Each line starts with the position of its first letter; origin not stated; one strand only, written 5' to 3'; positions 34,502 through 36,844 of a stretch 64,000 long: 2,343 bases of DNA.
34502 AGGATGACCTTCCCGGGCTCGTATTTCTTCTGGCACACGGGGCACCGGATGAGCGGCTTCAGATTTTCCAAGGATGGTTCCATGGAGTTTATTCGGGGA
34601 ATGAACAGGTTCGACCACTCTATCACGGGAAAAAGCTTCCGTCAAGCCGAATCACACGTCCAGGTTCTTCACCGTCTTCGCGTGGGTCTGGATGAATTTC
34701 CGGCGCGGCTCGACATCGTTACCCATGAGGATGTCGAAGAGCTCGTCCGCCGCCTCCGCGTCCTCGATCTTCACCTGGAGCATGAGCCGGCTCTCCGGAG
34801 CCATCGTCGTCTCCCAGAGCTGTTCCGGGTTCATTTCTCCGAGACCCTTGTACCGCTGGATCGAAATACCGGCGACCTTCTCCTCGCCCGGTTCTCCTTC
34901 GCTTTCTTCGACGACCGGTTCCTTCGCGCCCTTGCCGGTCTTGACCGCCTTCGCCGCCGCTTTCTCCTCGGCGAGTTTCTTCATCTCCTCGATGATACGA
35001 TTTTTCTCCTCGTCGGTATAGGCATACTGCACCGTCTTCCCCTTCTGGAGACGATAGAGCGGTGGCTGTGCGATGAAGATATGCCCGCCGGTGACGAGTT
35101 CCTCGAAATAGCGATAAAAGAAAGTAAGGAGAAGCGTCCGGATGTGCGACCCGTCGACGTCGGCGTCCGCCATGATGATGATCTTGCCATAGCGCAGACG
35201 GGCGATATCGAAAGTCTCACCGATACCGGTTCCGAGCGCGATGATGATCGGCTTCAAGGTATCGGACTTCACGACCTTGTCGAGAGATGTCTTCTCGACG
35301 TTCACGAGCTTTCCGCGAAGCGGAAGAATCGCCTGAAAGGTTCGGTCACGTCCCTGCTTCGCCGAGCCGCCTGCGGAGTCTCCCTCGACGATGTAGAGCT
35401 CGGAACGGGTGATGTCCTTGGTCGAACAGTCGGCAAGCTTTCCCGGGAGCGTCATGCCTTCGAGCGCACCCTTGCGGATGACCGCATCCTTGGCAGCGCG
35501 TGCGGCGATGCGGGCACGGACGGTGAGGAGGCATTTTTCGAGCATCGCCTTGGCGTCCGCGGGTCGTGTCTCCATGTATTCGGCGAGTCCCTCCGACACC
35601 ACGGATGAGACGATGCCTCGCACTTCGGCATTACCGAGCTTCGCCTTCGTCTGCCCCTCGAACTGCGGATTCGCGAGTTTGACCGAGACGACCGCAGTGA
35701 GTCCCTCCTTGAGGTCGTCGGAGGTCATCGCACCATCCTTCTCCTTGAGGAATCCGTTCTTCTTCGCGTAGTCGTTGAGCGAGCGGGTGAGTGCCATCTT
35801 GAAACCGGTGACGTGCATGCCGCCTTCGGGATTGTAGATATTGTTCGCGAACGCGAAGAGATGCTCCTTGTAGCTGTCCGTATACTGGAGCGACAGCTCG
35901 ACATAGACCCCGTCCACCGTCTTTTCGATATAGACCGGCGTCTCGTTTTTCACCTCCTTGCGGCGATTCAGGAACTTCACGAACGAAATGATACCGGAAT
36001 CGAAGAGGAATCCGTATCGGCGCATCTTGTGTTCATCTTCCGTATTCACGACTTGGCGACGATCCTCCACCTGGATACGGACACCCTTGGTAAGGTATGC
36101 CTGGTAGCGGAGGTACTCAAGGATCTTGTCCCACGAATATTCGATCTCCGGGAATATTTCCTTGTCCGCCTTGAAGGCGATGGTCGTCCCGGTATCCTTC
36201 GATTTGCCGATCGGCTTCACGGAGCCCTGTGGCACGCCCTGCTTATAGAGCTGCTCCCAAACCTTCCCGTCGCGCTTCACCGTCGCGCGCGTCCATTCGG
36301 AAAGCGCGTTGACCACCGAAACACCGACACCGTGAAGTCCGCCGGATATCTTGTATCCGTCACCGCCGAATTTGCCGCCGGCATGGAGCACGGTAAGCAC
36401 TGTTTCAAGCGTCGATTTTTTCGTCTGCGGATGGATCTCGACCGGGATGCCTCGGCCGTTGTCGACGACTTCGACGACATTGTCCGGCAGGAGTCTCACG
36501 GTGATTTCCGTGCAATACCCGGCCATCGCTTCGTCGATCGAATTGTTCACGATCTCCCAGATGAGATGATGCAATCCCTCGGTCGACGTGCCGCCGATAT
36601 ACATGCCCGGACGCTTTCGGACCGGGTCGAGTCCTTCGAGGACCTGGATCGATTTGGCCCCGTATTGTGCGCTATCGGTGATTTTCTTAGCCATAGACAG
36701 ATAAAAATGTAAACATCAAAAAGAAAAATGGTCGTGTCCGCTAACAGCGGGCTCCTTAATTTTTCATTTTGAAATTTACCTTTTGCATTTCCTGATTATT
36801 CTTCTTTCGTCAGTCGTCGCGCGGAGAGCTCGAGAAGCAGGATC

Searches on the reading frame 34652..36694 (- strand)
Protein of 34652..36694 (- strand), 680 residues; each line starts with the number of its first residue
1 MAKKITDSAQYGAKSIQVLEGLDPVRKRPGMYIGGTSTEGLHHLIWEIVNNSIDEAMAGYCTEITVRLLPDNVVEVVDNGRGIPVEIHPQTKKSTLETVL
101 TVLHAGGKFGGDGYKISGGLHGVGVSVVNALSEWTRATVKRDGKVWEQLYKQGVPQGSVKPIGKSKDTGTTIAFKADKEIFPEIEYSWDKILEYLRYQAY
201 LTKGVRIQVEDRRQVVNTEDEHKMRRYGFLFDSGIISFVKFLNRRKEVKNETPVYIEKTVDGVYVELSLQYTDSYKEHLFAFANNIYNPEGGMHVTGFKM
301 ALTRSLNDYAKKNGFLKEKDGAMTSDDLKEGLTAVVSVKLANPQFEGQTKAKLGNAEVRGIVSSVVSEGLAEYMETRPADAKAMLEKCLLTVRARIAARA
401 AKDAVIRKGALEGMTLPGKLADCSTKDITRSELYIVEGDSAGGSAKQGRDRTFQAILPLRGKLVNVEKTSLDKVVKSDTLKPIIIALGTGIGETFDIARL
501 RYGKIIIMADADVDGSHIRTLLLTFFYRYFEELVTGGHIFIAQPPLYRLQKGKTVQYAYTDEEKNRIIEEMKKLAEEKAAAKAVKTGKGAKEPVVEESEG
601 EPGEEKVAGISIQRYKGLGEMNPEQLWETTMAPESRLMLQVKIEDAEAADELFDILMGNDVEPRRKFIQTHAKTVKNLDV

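Call 78: search_protein_families(library=pfam, proteins=[window:34652-36694:-], max_evalue=0.00001)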
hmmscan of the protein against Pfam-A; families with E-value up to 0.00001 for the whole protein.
window:34652-36694:- (680 aa): 4 families
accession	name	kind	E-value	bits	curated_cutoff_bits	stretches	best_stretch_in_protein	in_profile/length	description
PF00204.31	DNA_gyraseB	-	5.6e-55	185.9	27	1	234-403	1-172/173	DNA gyrase B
PF00986.26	DNA_gyraseB_C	-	1.7e-31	108.6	29.8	1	609-669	3-63/63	DNA gyrase B subunit, carboxyl terminus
PF01751.28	Toprim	-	1.7e-19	70.2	23.1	1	432-543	1-95/96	Toprim domain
PF02518.31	HATPase_c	-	1.5e-16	61.2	26.4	1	39-177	4-108/111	Histidine kinase-, DNA gyrase B-, and HSP90-like ATPase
